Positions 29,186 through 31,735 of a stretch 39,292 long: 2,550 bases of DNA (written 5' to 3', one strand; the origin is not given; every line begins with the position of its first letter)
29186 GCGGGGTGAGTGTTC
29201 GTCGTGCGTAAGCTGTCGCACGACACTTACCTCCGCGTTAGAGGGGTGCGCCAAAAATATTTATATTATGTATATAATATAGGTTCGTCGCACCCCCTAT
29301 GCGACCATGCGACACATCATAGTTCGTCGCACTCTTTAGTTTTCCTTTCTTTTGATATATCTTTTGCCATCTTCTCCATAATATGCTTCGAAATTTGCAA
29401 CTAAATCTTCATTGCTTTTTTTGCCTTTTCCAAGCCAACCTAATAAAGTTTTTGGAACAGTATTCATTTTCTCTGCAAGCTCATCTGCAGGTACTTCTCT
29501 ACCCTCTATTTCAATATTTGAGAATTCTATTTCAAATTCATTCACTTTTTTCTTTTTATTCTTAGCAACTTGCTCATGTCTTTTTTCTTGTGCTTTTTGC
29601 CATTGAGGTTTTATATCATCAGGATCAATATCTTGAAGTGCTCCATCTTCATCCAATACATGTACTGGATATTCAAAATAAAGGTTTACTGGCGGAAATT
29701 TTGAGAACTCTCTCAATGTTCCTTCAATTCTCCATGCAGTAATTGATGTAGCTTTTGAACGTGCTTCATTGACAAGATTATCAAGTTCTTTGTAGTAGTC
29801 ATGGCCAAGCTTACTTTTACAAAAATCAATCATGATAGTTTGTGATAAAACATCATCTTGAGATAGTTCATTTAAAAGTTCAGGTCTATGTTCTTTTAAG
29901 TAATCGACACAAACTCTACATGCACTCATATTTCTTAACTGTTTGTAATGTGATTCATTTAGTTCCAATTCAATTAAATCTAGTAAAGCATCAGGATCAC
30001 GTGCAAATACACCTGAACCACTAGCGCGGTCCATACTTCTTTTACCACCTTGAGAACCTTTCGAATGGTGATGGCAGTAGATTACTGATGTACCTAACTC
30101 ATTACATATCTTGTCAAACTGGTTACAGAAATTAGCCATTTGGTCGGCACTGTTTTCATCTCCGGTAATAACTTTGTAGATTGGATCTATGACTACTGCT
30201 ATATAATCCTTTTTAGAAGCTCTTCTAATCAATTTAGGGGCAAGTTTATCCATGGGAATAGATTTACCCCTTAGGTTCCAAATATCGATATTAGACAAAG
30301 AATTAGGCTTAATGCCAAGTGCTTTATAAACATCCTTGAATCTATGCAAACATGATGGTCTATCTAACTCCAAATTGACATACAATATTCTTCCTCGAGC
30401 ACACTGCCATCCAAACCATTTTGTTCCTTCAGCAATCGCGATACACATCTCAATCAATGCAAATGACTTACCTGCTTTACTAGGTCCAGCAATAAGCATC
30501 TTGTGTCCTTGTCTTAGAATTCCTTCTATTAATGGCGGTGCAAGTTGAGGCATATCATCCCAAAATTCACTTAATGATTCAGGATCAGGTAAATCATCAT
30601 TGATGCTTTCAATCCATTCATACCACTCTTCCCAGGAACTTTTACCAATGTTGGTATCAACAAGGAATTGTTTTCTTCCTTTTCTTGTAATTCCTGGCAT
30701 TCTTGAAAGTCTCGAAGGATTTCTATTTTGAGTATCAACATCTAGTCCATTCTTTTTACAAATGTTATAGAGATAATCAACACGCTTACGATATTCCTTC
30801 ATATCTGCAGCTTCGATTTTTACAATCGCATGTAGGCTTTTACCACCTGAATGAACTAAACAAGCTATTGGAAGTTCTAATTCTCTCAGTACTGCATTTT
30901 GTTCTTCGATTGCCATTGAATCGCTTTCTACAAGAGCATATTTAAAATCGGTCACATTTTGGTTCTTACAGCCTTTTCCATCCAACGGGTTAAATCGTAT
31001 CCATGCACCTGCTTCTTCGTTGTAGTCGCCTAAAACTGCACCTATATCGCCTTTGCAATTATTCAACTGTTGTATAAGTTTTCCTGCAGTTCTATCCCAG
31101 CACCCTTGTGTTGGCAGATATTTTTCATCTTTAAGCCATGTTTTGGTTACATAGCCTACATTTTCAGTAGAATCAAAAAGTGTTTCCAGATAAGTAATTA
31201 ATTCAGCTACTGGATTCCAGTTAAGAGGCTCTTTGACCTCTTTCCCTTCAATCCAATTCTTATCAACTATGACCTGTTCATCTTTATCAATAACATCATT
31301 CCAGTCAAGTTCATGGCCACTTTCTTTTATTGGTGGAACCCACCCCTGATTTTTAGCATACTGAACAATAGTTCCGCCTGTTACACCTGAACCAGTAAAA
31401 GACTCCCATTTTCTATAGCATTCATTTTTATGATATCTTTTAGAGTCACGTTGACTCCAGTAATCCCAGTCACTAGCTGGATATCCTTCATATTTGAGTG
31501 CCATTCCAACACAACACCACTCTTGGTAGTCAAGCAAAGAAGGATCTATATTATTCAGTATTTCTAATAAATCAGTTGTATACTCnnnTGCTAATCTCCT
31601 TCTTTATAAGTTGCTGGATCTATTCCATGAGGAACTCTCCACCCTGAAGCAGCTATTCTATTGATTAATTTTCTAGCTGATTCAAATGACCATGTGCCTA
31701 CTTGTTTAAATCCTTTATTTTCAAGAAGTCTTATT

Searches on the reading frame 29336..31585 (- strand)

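Call 78: search_protein_families(library=phrogs, proteins=[window:29336-31585:-], max_evalue=0.00001)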
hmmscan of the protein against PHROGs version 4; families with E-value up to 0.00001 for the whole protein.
window:29336-31585:- (749 aa): 9 families
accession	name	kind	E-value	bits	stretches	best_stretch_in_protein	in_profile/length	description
phrog_2597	-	DNA, RNA and nucleotide metabolism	0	1207.6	1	3-723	4-731/747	DNA primase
phrog_906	-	DNA, RNA and nucleotide metabolism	3e-21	76.9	1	341-519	509-678/872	DNA polymerase/primase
phrog_3123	-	unknown function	1.5e-12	47.9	0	333-417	311-399/583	-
phrog_6012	-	DNA, RNA and nucleotide metabolism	8.9e-12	45.9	1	341-524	125-313/447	DNA helicase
phrog_2850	-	unknown function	1.2e-11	45.2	1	363-516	161-316/465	-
phrog_239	-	DNA, RNA and nucleotide metabolism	8.5e-11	42.5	1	352-534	351-550/801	DNA primase/helicase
phrog_1284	-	unknown function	2.4e-10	41.3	1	352-498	27-169/306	-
phrog_3228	-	DNA, RNA and nucleotide metabolism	6.6e-07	29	1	346-526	360-543/766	replicative helicase-primase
phrog_19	-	DNA, RNA and nucleotide metabolism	7.6e-07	29.4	1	357-535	350-535/621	DnaB-like replicative helicase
